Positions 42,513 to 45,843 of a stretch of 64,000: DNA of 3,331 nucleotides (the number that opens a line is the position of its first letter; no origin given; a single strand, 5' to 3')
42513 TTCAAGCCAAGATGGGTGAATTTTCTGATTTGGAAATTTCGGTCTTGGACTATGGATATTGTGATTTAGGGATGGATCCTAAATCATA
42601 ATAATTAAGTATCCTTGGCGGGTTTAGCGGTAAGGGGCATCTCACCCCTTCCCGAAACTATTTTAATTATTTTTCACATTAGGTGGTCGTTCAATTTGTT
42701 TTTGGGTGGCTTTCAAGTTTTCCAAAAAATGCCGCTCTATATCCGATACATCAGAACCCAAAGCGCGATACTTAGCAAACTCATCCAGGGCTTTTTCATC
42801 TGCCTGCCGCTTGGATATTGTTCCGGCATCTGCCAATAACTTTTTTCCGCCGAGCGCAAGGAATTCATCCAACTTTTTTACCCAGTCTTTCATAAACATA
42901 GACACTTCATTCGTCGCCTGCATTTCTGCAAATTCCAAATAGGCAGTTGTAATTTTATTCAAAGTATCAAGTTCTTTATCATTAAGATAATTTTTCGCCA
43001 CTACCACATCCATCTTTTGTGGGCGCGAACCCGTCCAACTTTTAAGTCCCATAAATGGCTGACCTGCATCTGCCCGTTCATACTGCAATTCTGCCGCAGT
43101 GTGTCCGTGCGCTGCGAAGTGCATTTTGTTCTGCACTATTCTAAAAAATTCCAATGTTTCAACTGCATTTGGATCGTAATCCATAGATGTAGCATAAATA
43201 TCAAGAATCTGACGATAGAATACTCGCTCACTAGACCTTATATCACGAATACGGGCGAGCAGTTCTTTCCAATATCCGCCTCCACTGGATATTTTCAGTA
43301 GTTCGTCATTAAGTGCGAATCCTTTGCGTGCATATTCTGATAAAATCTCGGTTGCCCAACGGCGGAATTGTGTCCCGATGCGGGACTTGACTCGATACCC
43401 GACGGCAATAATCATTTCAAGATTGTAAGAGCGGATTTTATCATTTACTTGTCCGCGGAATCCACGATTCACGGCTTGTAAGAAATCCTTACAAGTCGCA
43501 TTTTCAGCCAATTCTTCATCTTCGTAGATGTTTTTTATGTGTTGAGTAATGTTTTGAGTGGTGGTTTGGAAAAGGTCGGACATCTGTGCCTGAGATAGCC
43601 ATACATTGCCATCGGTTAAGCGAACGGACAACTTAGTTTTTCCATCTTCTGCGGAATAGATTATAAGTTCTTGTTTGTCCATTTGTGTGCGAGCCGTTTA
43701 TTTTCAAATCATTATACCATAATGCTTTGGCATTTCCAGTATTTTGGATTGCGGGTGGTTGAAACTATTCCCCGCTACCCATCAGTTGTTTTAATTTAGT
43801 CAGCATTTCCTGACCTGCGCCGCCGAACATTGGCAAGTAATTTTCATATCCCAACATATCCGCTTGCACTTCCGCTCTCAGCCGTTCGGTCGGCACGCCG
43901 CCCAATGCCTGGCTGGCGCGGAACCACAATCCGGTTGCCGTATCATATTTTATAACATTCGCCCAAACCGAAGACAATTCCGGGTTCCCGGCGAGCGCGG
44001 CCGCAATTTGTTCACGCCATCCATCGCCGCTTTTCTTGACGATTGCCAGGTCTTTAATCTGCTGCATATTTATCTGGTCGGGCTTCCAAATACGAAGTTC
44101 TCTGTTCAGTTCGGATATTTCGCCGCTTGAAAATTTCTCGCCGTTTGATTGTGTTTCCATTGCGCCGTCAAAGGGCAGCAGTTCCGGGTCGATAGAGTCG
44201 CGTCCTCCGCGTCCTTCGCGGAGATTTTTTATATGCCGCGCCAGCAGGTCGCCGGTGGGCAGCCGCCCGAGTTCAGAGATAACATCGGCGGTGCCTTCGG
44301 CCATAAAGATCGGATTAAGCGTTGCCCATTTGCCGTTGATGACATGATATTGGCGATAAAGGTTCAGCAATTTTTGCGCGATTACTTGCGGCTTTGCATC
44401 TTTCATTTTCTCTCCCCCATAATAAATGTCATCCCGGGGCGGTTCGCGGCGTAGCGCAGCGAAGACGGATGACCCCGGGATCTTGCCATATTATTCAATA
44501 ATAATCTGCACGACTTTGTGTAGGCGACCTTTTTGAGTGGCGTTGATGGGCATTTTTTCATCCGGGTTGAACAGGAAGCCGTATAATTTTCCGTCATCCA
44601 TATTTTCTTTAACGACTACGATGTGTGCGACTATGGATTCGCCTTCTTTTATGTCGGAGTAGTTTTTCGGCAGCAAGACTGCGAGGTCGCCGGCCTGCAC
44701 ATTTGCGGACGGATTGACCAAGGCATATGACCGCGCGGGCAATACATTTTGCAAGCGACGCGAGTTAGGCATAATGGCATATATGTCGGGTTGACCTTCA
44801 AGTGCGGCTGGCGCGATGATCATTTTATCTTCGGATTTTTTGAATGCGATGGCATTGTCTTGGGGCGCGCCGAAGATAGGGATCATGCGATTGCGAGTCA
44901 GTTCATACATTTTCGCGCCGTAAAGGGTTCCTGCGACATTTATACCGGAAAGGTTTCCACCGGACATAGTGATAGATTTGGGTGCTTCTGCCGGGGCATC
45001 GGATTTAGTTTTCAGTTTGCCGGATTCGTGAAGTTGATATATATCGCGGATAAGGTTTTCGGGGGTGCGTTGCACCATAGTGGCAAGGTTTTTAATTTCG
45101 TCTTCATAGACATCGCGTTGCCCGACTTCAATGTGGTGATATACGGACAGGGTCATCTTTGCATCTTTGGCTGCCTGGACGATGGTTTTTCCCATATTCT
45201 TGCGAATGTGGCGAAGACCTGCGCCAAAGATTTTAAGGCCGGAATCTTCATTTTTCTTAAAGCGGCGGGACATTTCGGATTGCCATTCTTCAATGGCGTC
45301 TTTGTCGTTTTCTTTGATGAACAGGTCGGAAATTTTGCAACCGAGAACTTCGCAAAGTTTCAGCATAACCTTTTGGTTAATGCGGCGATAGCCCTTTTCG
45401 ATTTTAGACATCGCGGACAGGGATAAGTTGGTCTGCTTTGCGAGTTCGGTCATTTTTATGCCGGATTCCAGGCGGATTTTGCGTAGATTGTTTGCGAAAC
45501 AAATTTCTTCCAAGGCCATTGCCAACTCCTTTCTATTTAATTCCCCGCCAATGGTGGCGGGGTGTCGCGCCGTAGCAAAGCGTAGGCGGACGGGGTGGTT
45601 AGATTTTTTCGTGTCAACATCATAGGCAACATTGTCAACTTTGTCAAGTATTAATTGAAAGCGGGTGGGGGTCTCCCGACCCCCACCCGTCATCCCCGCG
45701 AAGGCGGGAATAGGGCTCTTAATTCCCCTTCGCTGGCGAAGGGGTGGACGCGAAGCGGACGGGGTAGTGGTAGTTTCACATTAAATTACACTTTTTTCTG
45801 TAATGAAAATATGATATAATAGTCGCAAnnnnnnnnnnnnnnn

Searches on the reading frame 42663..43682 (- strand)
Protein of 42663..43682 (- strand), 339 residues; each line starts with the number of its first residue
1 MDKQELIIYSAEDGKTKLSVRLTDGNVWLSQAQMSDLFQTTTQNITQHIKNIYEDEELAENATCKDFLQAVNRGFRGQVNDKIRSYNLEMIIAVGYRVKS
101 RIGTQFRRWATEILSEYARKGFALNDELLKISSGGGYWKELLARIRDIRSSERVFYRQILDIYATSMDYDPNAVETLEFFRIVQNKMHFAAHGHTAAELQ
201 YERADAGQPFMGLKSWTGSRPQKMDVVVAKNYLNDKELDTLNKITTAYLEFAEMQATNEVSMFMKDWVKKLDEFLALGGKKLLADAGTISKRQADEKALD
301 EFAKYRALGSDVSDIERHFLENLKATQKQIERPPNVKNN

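Call 11: search_protein_families(library=pfam, proteins=[window:42663-43682:-], max_evalue=0.001)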
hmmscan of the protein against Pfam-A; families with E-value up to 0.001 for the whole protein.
window:42663-43682:- (339 aa): 1 family
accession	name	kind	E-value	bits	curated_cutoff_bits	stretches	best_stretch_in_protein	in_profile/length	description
PF13310.11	Virulence_RhuM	-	9.7e-102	340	33.7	1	62-307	1-246/252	Virulence protein RhuM family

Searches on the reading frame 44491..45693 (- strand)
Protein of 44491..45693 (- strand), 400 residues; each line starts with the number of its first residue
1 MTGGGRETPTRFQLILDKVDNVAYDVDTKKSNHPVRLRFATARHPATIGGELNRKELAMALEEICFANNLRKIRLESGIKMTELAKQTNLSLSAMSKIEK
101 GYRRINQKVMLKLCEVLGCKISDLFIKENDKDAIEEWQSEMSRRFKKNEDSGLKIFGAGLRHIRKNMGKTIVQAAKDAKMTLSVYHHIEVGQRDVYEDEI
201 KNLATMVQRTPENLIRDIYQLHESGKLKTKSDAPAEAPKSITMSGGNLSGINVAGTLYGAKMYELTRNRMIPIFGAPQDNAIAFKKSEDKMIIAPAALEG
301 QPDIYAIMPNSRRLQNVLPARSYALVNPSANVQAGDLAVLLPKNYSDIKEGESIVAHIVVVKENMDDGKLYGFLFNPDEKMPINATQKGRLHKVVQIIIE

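Call 11: search_protein_families(library=pfam, proteins=[window:44491-45693:-], max_evalue=0.001)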
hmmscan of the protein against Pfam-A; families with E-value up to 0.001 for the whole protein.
window:44491-45693:- (400 aa): 5 families
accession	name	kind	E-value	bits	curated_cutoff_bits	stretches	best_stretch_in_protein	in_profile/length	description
PF01381.28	HTH_3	-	5.4e-17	62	23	1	70-124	1-55/55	Helix-turn-helix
PF13560.12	HTH_31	-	9.4e-14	51.9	27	2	67-119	3-56/64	Helix-turn-helix domain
PF13443.12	HTH_26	-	1.1e-12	48.5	22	1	69-126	1-59/63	Cro/C1-type HTH DNA-binding domain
PF12844.13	HTH_19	-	1.1e-08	35.3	30.2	1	68-125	2-59/64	Helix-turn-helix domain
PF13413.12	HTH_25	-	3.4e-05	24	24.6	0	70-111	2-44/62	Helix-turn-helix domain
